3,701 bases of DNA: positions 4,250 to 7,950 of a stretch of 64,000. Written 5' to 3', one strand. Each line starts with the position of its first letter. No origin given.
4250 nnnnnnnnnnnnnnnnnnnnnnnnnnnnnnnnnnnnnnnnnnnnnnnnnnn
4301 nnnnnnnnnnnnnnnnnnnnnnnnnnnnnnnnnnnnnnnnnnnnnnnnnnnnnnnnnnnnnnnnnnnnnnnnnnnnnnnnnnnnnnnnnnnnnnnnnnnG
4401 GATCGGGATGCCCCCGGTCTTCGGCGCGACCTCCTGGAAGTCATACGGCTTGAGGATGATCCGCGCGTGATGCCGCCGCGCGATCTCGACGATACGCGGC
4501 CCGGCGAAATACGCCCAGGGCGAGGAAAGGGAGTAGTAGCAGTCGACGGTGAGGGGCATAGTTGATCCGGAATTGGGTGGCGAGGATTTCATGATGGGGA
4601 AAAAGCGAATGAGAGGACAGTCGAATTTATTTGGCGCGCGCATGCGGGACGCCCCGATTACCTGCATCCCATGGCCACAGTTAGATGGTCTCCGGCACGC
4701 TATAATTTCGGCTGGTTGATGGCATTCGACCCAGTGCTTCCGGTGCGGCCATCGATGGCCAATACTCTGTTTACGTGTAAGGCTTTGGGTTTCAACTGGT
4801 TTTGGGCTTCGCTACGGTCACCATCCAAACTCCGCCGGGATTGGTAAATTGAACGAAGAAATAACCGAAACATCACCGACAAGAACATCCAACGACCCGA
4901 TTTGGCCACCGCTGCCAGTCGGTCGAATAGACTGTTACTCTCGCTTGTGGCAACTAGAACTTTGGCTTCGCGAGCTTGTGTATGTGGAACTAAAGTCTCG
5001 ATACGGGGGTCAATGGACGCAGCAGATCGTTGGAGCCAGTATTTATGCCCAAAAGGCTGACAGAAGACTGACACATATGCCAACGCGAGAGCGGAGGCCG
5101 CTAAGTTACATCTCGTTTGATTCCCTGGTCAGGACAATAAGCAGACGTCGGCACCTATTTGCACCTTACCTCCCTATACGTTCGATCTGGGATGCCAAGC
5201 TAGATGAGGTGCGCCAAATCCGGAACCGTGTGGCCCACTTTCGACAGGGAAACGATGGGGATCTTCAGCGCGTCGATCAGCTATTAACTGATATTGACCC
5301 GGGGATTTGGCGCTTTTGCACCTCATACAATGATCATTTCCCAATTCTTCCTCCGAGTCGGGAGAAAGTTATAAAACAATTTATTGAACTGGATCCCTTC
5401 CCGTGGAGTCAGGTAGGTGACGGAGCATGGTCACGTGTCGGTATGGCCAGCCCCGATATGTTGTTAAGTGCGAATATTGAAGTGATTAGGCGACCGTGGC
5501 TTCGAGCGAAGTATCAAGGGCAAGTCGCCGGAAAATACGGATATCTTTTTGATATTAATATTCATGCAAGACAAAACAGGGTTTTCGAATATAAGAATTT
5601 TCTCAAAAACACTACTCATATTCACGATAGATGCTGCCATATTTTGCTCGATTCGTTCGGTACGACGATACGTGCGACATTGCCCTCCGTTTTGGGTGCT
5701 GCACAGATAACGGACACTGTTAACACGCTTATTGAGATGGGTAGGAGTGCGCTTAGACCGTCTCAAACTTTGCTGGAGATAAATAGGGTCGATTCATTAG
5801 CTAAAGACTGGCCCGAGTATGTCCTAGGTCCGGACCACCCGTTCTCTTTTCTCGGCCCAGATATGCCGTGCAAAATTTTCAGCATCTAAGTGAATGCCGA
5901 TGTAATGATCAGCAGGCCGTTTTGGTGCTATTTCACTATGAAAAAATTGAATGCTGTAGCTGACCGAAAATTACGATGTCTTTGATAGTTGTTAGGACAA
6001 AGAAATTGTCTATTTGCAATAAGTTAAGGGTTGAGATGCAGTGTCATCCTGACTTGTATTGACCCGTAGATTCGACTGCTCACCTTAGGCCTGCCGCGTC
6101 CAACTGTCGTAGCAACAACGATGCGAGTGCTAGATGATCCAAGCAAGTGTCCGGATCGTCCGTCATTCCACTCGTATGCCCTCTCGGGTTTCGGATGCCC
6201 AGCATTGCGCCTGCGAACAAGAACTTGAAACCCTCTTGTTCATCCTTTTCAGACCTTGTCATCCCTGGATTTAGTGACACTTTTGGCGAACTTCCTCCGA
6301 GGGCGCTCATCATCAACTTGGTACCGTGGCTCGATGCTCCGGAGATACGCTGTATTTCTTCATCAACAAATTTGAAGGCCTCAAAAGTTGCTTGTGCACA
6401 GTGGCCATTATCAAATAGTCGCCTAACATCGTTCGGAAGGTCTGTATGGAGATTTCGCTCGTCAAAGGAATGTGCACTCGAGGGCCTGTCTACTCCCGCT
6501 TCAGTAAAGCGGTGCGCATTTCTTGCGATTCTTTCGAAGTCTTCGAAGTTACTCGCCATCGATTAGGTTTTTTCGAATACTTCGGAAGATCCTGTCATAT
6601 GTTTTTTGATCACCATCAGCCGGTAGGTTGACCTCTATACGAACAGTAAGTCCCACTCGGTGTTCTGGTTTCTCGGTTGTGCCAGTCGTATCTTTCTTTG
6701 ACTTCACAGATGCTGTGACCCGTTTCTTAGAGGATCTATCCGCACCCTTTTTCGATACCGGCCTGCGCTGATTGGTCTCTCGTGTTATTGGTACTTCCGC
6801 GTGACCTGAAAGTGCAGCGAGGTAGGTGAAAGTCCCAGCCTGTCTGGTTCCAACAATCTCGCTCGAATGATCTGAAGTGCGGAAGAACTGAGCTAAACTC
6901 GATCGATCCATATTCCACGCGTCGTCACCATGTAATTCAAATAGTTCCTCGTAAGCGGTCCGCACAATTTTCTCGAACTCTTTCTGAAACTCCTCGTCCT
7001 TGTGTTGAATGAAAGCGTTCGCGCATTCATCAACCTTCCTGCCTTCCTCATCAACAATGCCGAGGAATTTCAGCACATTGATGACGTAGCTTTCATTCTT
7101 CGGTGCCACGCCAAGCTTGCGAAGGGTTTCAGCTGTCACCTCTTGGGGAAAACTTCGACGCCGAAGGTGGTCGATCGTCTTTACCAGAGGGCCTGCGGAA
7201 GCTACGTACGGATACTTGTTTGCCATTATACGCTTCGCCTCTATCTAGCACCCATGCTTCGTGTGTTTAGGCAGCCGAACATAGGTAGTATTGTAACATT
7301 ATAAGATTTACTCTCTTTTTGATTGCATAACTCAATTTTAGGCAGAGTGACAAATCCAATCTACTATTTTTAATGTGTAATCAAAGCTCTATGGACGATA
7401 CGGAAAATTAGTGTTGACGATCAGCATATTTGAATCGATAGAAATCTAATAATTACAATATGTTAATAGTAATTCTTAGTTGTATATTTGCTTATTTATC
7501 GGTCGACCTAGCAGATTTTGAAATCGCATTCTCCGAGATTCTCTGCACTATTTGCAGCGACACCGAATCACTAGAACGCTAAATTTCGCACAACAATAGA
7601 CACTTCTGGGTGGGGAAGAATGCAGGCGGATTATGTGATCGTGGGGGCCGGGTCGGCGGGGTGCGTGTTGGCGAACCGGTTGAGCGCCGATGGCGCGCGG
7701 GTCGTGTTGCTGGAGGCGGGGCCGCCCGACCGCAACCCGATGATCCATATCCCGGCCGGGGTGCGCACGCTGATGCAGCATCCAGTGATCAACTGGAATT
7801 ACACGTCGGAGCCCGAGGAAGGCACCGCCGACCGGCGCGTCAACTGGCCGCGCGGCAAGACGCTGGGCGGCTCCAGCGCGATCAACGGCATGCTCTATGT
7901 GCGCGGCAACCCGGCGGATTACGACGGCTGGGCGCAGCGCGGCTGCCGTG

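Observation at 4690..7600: Low-GC 2.9-kb island with two distinct HEPN (R-x4-H) proteins and a DUF5343-like partner: candidate undescribed defence/abortive-infection module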

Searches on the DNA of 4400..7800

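Call 57: search_rna_families(source=window, start=4400, end=7800, threshold=evalue, max_evalue=1)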
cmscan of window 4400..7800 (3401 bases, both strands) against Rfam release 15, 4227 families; matches with E-value up to 1: 0.
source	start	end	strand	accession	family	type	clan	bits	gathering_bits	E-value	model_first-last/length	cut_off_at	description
